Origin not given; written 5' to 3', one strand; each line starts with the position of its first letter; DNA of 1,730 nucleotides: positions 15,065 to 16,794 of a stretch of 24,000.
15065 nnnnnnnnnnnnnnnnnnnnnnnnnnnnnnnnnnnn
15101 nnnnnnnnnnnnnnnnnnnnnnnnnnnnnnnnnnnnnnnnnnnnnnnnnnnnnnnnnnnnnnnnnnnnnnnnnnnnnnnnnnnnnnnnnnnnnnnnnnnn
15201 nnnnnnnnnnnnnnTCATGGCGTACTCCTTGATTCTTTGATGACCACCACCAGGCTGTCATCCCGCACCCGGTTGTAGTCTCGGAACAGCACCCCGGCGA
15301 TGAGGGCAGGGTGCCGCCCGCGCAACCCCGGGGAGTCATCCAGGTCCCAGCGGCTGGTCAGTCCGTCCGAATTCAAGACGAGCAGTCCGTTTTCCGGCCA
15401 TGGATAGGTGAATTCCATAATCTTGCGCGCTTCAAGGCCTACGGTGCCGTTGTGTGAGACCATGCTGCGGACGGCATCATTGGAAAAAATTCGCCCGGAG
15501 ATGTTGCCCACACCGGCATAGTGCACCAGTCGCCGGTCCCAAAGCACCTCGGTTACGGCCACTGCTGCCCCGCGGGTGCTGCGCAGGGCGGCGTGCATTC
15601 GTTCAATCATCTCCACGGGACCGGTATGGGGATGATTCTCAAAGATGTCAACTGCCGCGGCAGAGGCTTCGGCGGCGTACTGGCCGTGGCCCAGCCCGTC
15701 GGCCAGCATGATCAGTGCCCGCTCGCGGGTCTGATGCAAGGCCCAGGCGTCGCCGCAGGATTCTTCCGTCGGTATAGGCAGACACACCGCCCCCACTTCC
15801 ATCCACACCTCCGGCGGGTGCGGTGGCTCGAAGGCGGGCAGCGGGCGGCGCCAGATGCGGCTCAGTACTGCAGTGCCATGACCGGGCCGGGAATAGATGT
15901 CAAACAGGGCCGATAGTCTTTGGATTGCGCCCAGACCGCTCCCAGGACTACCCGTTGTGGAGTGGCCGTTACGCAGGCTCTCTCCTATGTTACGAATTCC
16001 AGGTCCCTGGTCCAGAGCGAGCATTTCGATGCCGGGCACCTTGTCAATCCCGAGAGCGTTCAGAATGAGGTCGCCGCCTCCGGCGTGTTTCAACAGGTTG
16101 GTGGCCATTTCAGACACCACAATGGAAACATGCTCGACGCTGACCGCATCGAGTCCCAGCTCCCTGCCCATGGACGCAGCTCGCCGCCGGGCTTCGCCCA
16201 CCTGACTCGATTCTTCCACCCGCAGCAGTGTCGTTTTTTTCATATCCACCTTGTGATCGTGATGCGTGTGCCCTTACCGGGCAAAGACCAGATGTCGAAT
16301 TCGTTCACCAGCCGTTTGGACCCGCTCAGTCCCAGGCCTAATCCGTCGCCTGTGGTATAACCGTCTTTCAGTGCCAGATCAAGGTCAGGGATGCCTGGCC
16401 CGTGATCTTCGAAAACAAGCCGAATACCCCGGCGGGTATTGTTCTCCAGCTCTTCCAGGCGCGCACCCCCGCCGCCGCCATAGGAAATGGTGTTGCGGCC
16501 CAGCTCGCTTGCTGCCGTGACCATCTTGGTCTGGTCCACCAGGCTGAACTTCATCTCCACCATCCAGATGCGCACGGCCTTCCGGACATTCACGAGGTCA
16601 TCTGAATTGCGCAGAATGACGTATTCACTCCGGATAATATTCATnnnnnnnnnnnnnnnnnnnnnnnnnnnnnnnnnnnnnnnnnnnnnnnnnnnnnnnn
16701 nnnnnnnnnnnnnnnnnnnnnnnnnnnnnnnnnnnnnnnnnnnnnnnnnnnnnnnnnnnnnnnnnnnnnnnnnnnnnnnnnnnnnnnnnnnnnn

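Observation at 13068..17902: Stressosome (RsbR-RsbS-RsbT) cassette wired to a sensor-less hybrid histidine kinase, with the RsbT fold present three times in a row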

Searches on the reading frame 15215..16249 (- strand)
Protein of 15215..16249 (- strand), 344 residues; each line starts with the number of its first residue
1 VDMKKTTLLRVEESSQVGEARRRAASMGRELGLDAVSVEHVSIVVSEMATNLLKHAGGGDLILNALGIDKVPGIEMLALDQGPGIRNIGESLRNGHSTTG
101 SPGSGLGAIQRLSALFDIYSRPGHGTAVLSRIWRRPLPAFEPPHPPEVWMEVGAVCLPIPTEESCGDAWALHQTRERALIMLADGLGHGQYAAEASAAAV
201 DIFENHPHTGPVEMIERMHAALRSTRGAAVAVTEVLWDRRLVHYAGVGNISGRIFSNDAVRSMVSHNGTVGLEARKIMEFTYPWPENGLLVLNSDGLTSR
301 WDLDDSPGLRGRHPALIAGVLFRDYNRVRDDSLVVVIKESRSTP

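Call 3: search_protein_families(library=pfam, proteins=[window:15215-16249:-], max_evalue=0.01)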
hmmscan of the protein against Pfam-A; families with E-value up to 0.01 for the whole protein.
window:15215-16249:- (344 aa): 4 families
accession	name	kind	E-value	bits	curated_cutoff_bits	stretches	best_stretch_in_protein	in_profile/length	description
PF07228.17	SpoIIE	-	4.1e-10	40.3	25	1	176-307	3-143/192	Stage II sporulation protein E (SpoIIE)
PF13581.12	HATPase_c_2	-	1.5e-09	38.3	27.4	1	15-128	6-123/127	Histidine kinase-like ATPase domain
PF13672.11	PP2C_2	-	6.4e-05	23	24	1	161-220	8-67/209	Protein phosphatase 2C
PF02518.31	HATPase_c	-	0.0069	17.2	26.4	0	40-126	5-101/111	Histidine kinase-, DNA gyrase B-, and HSP90-like ATPase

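Call 4: search_protein_families(library=ncbifam, proteins=[window:15215-16249:-], max_evalue=0.01)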
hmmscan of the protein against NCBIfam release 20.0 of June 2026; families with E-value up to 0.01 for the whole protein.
window:15215-16249:- (344 aa): 3 families
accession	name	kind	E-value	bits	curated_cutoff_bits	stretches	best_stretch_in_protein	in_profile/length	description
NF041045.1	RsbA_anti_sig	subfamily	1.4e-08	34.4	210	1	9-128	183-298/303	anti-sigma factor RsbA family regulatory protein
TIGR01925.2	spIIAB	equivalog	3.8e-06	26.8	135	1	13-128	10-130/137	anti-sigma F factor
TIGR02865.1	spore_II_E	equivalog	0.005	15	490.8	1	161-205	563-608/764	stage II sporulation protein E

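Call 13: search_solved_structures(query=window:15215-16249:-, max_evalue=0.01)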
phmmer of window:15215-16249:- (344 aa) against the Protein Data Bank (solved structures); distinct sequences matched with E-value up to 0.01: 2.
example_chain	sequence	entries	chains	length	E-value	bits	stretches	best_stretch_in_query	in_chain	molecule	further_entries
3zt9_A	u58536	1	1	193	1.5e-13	53.6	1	150-299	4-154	Stage II sporulation protein E (SpoIIE)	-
3w40_A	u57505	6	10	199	1.3e-12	50.5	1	163-298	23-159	Phosphoserine phosphatase RsbX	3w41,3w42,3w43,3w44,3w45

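Call 15: find_homologous_proteins(query=window:15215-16249:-, max_evalue=0.00001)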
Query window:15215-16249:- (344 aa): 5109 proteins with E <= 0.00001 among 8000 candidates; the best 120 are listed.
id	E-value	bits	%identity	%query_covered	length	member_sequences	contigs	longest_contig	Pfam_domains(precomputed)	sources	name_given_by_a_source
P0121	8.5e-226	766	100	99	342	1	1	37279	PF13581.13,PF07228.18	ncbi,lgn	-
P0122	6.1e-167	573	77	99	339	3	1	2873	PF13581.13,PF07228.18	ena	-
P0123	5.0e-166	570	76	100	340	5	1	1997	PF13581.13,PF07228.18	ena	-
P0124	2.2e-164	564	76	99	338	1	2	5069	PF13581.13,PF07228.18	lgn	-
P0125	4.2e-163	560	73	99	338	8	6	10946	PF13581.13,PF07228.18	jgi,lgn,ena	jgi:anti-sigma regulatory factor (Ser/Thr protein kinase)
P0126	9.4e-163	559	77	97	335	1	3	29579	PF13581.13,PF07228.18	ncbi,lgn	-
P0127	2.7e-162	558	76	100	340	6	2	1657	PF13581.13,PF07228.18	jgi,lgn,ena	-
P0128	1.2e-160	552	75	99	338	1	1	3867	PF13581.13,PF07228.18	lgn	-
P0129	9.2e-160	549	74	99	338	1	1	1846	PF13581.13,PF07228.18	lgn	-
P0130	2.4e-157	541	70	100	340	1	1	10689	PF13581.13,PF07228.18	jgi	jgi:anti-sigma regulatory factor (Ser/Thr protein kinase)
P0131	2.7e-157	541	75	99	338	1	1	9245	PF13581.13,PF07228.18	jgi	jgi:anti-sigma regulatory factor (Ser/Thr protein kinase)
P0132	3.2e-155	534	73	100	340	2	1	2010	PF13581.13,PF07228.18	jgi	jgi:anti-sigma regulatory factor (Ser/Thr protein kinase)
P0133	3.0e-154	531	73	98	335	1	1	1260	PF13581.13,PF07228.18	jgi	jgi:anti-sigma regulatory factor (Ser/Thr protein kinase)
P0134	5.6e-154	530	77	92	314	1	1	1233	PF13581.13,PF07228.18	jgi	jgi:anti-sigma regulatory factor (Ser/Thr protein kinase)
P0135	9.3e-154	529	71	99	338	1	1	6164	PF13581.13,PF07228.18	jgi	jgi:anti-sigma regulatory factor (Ser/Thr protein kinase)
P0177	1.5e-113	397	56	99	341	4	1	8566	PF13581.13,PF07228.18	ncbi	ncbi:MAG: ATP-binding SpoIIE family protein phosphatase [Methylobacter sp.]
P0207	9.1e-108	378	50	98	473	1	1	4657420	PF13581.13,PF02518.32,PF07228.18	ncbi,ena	-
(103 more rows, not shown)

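Call 17: find_encoding_contigs(protein=P0121, flank=10000, max_places=3)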
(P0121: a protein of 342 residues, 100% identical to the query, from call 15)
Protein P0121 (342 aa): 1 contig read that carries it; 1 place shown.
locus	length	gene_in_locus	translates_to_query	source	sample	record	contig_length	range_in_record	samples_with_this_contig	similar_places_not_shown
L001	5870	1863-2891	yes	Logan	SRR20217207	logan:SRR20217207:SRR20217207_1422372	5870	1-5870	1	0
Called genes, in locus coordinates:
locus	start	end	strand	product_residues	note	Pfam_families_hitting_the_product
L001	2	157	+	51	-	?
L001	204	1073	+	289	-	PF14361:RsbRD_N, PF01740:STAS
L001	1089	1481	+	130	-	PF01740:STAS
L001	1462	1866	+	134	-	PF13581:HATPase_c_2 (weak), PF02518:HATPase_c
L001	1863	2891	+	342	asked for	PF13581:HATPase_c_2, PF07228:SpoIIE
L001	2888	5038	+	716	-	PF13581:HATPase_c_2, PF02518:HATPase_c, PF00512:HisKA, PF02518:HATPase_c, PF00072:Response_reg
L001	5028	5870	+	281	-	?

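Call 54: predict_structure(alignment_id=A2)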
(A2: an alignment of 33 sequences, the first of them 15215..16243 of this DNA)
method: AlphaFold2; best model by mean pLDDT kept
length: 342 residues; sequences in the alignment: 33
mean_pLDDT: 88.9   pTM: 0.90
mean pLDDT of the five models: 88.9, 88.4, 87.9, 87.1, 86.1
residues with pLDDT >= 90: 236; 70-90: 76; 50-70: 21; < 50: 9
segments of 3 or more residues with pLDDT < 50: 139-144
pLDDT, mean of each block of 10 residues (from residue 1): 86 95 96 94 92 91 86 95 78 59 76 90 93 67 63 93 94 92 95 97 96 97 97 93 96 91 93 92 92 89 91 96 93 85 35
secondary structure, 60 per line:
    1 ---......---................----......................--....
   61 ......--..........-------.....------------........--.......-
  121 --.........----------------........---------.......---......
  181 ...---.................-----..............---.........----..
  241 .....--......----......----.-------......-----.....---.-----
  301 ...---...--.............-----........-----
elements in order: E4-9 H13-28 H33-54 E57-66 E69-78 H86-90 H103-110 E113-119 E123-131 E148-155 E165-171 E175-183 H187-203 H209-222 E226-234 E239-245 E248-253 E258-263 E276-281 E287-291 H312-323 E330-337

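Call 58: fold_search(model_id=the predicted structure, library=pdb)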
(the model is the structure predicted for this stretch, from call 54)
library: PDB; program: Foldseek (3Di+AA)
matches with E <= 10: 688; with E <= 0.001: 172
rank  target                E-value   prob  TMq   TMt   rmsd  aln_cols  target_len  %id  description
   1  3zt9                  5.3e-17  1.00  0.52  0.90   1.7       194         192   27  The bacterial stressosome: a modular system that has been adapted to control secondary messenger signaling (released 2012-02-22)
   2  3w40_A                3.1e-14  1.00  0.49  0.81   3.2       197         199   22  Crystal structure of RsbX in complex with magnesium in space group P1 (released 2014-01-22)
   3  5ucg_E                7.6e-14  1.00  0.50  0.50  17.4       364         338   15  Structure of the PP2C Phosphatase Domain and a Fragment of the Regulatory Domain of the Cell Fate Determinant SpoIIE f (released 2017-05-31)
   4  5ucg_B                1.8e-13  1.00  0.46  0.47  18.0       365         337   16  Structure of the PP2C Phosphatase Domain and a Fragment of the Regulatory Domain of the Cell Fate Determinant SpoIIE f (released 2017-05-31)
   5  5ucg_A                1.9e-13  1.00  0.49  0.49  17.9       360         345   14  Structure of the PP2C Phosphatase Domain and a Fragment of the Regulatory Domain of the Cell Fate Determinant SpoIIE f (released 2017-05-31)
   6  5ucg_D                3.1e-13  1.00  0.49  0.50  17.6       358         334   14  Structure of the PP2C Phosphatase Domain and a Fragment of the Regulatory Domain of the Cell Fate Determinant SpoIIE f (released 2017-05-31)
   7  5ucg_C                5.6e-12  1.00  0.45  0.47  17.8       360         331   14  Structure of the PP2C Phosphatase Domain and a Fragment of the Regulatory Domain of the Cell Fate Determinant SpoIIE f (released 2017-05-31)
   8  3pu9_A                7.7e-10  1.00  0.47  0.65   4.2       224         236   20  Crystal structure of serine/threonine phosphatase Sphaerobacter thermophilus DSM 20745 (released 2010-12-22)
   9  3f79_D                1.0e-09  1.00  0.42  0.60   7.1       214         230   17  Structure of pseudo-centered cell crystal form of the C-terminal phosphatase domain of P. aeruginosa RssB (released 2009-11-24)
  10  2y09                  1.1e-09  1.00  0.43  0.59   4.4       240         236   18  The cyanobacterial PP2C-like phosphatase tPphA requires three metals in the catalytic center for efficient catalysis (released 2011-02-09)
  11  1txo_A                1.9e-09  1.00  0.44  0.60   4.3       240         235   13  Crystal structure of the Mycobacterium tuberculosis serine/threonine phosphatase PstP/Ppp at 1.95 A. (released 2004-11-23)
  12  5mqh                  2.0e-09  1.00  0.43  0.60   5.9       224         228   19  Structure of the Phosphatase Domain of the Cell Fate Determinant SpoIIE from Bacillus subtilis in a crystal form without (released 2017-05-31)
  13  2cm1                  2.0e-09  1.00  0.42  0.59   4.7       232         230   15  Crystal structure of the catalytic domain of serine threonine protein phosphatase PstP in complex with 2 Manganese ions. (released 2007-06-12)
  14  2j82                  2.1e-09  1.00  0.42  0.61   4.7       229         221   18  Structural analysis of the PP2C Family Phosphatase tPphA from Thermosynechococcus elongatus (released 2007-11-06)
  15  1txo_B                2.2e-09  1.00  0.43  0.59   4.2       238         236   14  Crystal structure of the Mycobacterium tuberculosis serine/threonine phosphatase PstP/Ppp at 1.95 A. (released 2004-11-23)
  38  3ke6_A                2.1e-08  1.00  0.48  0.47   4.1       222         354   17  The crystal structure of the RsbU and RsbW domains of Rv1364c from Mycobacterium tuberculosis (released 2010-11-10)
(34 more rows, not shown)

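Call 89: find_encoding_contigs(protein=P0177, flank=7000, max_places=2)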
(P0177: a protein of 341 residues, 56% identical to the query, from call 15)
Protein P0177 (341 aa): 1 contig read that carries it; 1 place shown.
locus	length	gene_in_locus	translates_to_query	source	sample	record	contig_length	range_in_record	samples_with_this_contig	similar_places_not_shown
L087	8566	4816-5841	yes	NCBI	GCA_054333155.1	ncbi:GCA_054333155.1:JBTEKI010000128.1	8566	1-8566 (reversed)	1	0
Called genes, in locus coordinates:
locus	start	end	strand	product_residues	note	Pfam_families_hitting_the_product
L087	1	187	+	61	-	?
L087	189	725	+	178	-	PF01541:GIY-YIG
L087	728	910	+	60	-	-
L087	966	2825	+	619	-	PF13188:PAS_8 (faint), PF00989:PAS, PF13426:PAS_9, PF00989:PAS, PF08448:PAS_4 (weak), PF13426:PAS_9, PF00512:HisKA, PF02518:HATPase_c, +2 more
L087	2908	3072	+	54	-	-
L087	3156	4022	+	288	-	PF14361:RsbRD_N, PF01740:STAS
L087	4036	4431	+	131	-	PF01740:STAS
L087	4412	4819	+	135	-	PF13581:HATPase_c_2, PF02518:HATPase_c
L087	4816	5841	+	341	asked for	PF13581:HATPase_c_2 (weak), PF07228:SpoIIE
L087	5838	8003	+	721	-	PF13581:HATPase_c_2 (weak), PF02518:HATPase_c (weak), PF00512:HisKA, PF02518:HATPase_c, PF00072:Response_reg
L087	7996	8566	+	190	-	PF00072:Response_reg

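Call 90: find_encoding_contigs(protein=P0207, flank=7000, max_places=2)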
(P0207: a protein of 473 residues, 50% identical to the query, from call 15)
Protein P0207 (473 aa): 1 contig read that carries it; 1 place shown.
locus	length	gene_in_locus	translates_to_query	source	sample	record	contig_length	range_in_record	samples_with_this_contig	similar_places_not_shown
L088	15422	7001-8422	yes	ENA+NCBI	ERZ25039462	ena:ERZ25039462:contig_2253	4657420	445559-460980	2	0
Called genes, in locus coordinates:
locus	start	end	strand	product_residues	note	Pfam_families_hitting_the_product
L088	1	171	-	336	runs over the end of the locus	PF01370:Epimerase, PF04321:RmlD_sub_bind (weak), PF16363:GDP_Man_Dehyd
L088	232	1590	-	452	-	PF13439:Glyco_transf_4, PF13579:Glyco_trans_4_4, PF00534:Glycos_transf_1, PF13692:Glyco_trans_1_4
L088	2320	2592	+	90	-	-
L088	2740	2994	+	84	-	-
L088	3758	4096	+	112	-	-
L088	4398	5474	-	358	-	-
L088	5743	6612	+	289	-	PF14361:RsbRD_N, PF01740:STAS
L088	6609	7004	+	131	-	PF01740:STAS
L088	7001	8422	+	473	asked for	PF13581:HATPase_c_2 (weak), PF02518:HATPase_c, PF13581:HATPase_c_2, PF07228:SpoIIE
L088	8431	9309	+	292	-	PF00512:HisKA, PF13581:HATPase_c_2 (faint), PF02518:HATPase_c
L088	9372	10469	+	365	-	PF00072:Response_reg, PF07536:HWE_HK (weak), PF07568:HisKA_2, PF13581:HATPase_c_2, PF02518:HATPase_c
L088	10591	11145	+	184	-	PF00072:Response_reg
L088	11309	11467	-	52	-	-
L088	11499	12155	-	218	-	PF04041:Glyco_hydro_130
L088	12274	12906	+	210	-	-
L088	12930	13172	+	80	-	-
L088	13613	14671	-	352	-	PF00534:Glycos_transf_1, PF13692:Glyco_trans_1_4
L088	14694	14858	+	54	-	-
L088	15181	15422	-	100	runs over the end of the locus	PF00076:RRM_1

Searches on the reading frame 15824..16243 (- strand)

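Call 41: search_protein_families(library=ncbifam, proteins=[window:15824-16243:-], max_evalue=1)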
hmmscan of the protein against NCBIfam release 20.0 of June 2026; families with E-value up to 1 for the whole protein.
window:15824-16243:- (140 aa): 3 families
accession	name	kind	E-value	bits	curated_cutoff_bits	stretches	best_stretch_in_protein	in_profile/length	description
NF041045.1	RsbA_anti_sig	subfamily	1.1e-09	38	210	1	8-126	184-298/303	anti-sigma factor RsbA family regulatory protein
TIGR01925.2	spIIAB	equivalog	3.9e-07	30.1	135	1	11-126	10-130/137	anti-sigma F factor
NF010077.0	PRK13559.1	subfamily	0.18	10.7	361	1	19-54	248-283/364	hypothetical protein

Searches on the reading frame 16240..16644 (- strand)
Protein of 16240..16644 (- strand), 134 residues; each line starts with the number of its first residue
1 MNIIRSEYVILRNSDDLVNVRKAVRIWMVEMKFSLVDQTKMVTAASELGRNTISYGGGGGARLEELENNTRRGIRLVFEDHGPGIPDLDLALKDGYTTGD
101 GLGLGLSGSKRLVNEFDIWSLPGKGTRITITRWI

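Call 3: search_protein_families(library=pfam, proteins=[window:16240-16644:-], max_evalue=0.01)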
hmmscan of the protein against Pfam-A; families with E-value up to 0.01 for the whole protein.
window:16240-16644:- (134 aa): 2 families
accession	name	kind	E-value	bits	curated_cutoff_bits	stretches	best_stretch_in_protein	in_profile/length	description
PF02518.31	HATPase_c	-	1.1e-10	42.3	26.4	1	37-131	2-106/111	Histidine kinase-, DNA gyrase B-, and HSP90-like ATPase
PF13581.12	HATPase_c_2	-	4e-06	27.3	27.4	1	15-131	6-126/127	Histidine kinase-like ATPase domain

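Call 4: search_protein_families(library=ncbifam, proteins=[window:16240-16644:-], max_evalue=0.01)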
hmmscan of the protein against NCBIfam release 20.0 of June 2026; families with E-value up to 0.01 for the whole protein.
window:16240-16644:- (134 aa): 3 families
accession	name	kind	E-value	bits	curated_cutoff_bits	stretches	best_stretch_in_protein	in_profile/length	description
TIGR01925.2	spIIAB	equivalog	1.1e-09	38.3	135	1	18-132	15-134/137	anti-sigma F factor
NF041045.1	RsbA_anti_sig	subfamily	0.00042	19.7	210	1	11-129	185-299/303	anti-sigma factor RsbA family regulatory protein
NF010411.0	PRK13837.1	equivalog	0.0038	15.3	647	1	69-130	603-671/828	two-component system VirA-like sensor kinase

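Call 11: search_solved_structures(query=window:16240-16644:-, max_evalue=0.01)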
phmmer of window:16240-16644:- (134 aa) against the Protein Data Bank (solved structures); distinct sequences matched with E-value up to 0.01: 1.
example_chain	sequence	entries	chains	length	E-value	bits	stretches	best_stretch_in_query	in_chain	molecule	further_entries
3sl2_A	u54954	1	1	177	0.0028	20.7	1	35-131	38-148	Sensor histidine kinase yycG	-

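Call 41: search_protein_families(library=ncbifam, proteins=[window:16240-16644:-], max_evalue=1)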
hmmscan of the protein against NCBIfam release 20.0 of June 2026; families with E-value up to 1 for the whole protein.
window:16240-16644:- (134 aa): 8 families
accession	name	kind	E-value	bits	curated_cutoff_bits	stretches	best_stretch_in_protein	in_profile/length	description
TIGR01925.2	spIIAB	equivalog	1.1e-09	38.3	135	1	18-132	15-134/137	anti-sigma F factor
NF041045.1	RsbA_anti_sig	subfamily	0.00042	19.7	210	1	11-129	185-299/303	anti-sigma factor RsbA family regulatory protein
NF010411.0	PRK13837.1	equivalog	0.0038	15.3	647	1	69-130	603-671/828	two-component system VirA-like sensor kinase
NF033092.0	HK_WalK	equivalog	0.011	14.3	725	1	31-131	479-591/594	cell wall metabolism sensor histidine kinase WalK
TIGR02966.1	phoR_proteo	equivalog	0.013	14.5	334.2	1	36-91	225-279/333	phosphate regulon sensor histidine kinase PhoR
NF045903.1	CuHisKinLciSLeg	equivalog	0.081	12.3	700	1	34-130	245-354/357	copper-responsive two-component system sensor histidine kinase LciS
NF006800.0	PRK09303.1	equivalog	0.12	11.3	342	1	37-125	269-368/383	histidine kinase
NF012163.2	BaeS_SmeS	equivalog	0.19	10.6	500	1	31-91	343-402/457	sensor histidine kinase efflux regulator BaeS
